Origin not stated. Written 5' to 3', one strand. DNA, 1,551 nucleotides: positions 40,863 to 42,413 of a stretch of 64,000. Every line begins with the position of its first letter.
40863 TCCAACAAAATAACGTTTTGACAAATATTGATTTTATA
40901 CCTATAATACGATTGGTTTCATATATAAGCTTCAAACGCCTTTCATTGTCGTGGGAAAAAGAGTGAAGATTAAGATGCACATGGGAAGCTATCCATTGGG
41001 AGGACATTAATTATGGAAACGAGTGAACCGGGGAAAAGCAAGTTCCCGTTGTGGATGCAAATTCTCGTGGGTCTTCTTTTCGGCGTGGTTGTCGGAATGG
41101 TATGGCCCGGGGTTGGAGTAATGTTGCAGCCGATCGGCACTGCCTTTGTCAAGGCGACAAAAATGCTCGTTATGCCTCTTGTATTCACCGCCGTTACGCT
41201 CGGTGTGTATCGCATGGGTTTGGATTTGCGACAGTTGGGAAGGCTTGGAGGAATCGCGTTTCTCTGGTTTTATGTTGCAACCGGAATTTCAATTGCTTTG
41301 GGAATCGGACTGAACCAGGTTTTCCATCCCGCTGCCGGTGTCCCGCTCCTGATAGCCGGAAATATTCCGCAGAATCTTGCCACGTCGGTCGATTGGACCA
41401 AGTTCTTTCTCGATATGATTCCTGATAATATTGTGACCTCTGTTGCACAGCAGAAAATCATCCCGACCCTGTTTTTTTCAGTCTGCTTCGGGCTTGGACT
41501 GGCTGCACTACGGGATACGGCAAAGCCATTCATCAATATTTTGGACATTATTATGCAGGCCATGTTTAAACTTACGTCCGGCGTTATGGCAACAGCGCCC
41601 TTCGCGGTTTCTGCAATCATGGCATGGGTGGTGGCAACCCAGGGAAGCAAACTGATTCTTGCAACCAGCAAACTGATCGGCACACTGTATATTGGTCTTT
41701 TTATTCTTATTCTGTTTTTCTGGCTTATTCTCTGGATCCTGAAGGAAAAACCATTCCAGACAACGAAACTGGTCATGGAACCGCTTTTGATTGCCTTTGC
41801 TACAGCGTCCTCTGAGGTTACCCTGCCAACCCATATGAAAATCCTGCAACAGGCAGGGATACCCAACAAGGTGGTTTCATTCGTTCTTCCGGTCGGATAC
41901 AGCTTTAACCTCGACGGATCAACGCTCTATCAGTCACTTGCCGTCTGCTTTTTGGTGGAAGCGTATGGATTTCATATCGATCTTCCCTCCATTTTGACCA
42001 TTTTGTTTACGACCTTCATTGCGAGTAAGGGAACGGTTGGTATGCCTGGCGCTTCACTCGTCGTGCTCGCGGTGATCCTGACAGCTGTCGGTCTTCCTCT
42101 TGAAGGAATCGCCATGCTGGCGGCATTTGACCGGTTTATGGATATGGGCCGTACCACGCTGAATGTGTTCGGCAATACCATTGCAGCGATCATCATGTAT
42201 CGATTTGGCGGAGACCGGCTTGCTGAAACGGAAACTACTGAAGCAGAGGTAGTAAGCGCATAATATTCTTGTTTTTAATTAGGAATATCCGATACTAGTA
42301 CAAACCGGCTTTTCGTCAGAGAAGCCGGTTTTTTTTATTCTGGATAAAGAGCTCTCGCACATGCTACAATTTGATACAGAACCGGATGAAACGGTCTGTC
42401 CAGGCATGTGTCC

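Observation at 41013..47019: Zn-ribbon ThrC-like, OCD/mu-crystallin-like and DSD1/D-Thr-aldolase-like genes sandwiched between two inverted DAACS symporter paralogues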

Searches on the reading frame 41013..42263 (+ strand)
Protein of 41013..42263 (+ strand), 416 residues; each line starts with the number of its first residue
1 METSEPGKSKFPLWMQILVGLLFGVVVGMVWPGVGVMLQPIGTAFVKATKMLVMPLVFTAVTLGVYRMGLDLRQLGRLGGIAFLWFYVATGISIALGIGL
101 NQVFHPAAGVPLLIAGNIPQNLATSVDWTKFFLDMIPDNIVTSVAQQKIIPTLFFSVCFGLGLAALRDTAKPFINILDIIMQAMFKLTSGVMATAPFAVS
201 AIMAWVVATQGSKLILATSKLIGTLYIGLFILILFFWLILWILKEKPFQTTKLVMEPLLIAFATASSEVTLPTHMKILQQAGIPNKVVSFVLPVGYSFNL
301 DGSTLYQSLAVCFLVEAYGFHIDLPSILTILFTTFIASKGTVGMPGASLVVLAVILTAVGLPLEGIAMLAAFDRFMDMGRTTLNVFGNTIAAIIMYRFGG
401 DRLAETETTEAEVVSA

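Call 3: search_protein_families(library=pfam, proteins=[window:41013-42263:+])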
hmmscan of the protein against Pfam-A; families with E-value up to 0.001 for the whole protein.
window:41013-42263:+ (416 aa): 1 family
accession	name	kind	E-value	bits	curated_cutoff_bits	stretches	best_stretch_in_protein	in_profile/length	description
PF00375.23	SDF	-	6.3e-110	368.3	27.9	1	13-397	1-386/387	Sodium:dicarboxylate symporter family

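Call 4: search_protein_families(library=ncbifam, proteins=[window:41013-42263:+])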
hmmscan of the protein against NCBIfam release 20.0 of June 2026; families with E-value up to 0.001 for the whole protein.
window:41013-42263:+ (416 aa): 4 families
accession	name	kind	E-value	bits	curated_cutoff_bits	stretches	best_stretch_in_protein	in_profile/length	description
NF002461.0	PRK01663.1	subfamily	5.4e-82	276.1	513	1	13-400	9-403/428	C4-dicarboxylate transporter DctA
NF008440.0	PRK11283.1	equivalog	9.1e-80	268.5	638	1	9-398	4-411/437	glutamate/aspartate:proton symporter GltP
NF009587.0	PRK13027.1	subfamily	1.4e-72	244.9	570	1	12-400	8-404/442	C4-dicarboxylate transporter DctA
NF010151.0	PRK13628.1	equivalog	3.6e-20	72.4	308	1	13-362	16-360/407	serine/threonine transporter SstT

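Call 59: search_solved_structures(query=window:41013-42263:+, max_evalue=1e-20, show_alignments=1)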
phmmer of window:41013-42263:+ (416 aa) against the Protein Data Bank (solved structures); distinct sequences matched with E-value up to 1e-20: 45.
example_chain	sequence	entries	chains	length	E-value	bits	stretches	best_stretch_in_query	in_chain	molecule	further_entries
9bgz_A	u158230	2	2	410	4.6e-85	289.5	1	13-414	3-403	Aspartate transporter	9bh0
9bgy_A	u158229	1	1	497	9.3e-85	288.5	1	13-414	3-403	Aspartate transporter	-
6bat_A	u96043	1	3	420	7e-65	223.1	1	10-396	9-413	Glutamate transporter homolog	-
6wzb_A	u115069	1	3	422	1.6e-64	222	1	10-397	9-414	Glutamate transporter homolog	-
7rcp_A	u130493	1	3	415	2.1e-64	221.5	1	10-394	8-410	Glutamate transporter homolog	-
6x01_A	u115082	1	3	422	2.9e-64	221.1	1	10-397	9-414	Glutamate transporter homolog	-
9i6d_A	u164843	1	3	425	6.8e-64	219.8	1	10-396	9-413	Glutamate transporter homolog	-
6bau_A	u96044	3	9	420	9.4e-64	219.4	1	10-396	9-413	Glutamate transporter homolog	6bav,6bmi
3v8g_A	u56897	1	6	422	1e-63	219.3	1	10-397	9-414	sodium-coupled L-aspartate transporter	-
6wyj_A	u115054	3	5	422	1.4e-63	218.8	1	10-397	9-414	Glutamate transporter homolog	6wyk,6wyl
7ahk_A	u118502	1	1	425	3.5e-63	217.5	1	10-397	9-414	Glutamate transporter homolog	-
1xfh_A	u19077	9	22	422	3.8e-63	217.4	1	10-397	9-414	proton glutamate symport protein | 425aa long hypothetical proton glutamate symport protein | GLUTAMATE SYMPORT PROTEIN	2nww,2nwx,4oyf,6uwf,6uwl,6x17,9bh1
2nwl_A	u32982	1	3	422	4.2e-63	217.2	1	10-397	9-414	glutamate symport protein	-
4x2s_A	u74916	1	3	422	4.3e-63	217.2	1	10-397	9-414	425aa long hypothetical proton glutamate symport protein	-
4izm_A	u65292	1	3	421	7.4e-63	216.4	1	10-397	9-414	425aa long hypothetical proton glutamate symport protein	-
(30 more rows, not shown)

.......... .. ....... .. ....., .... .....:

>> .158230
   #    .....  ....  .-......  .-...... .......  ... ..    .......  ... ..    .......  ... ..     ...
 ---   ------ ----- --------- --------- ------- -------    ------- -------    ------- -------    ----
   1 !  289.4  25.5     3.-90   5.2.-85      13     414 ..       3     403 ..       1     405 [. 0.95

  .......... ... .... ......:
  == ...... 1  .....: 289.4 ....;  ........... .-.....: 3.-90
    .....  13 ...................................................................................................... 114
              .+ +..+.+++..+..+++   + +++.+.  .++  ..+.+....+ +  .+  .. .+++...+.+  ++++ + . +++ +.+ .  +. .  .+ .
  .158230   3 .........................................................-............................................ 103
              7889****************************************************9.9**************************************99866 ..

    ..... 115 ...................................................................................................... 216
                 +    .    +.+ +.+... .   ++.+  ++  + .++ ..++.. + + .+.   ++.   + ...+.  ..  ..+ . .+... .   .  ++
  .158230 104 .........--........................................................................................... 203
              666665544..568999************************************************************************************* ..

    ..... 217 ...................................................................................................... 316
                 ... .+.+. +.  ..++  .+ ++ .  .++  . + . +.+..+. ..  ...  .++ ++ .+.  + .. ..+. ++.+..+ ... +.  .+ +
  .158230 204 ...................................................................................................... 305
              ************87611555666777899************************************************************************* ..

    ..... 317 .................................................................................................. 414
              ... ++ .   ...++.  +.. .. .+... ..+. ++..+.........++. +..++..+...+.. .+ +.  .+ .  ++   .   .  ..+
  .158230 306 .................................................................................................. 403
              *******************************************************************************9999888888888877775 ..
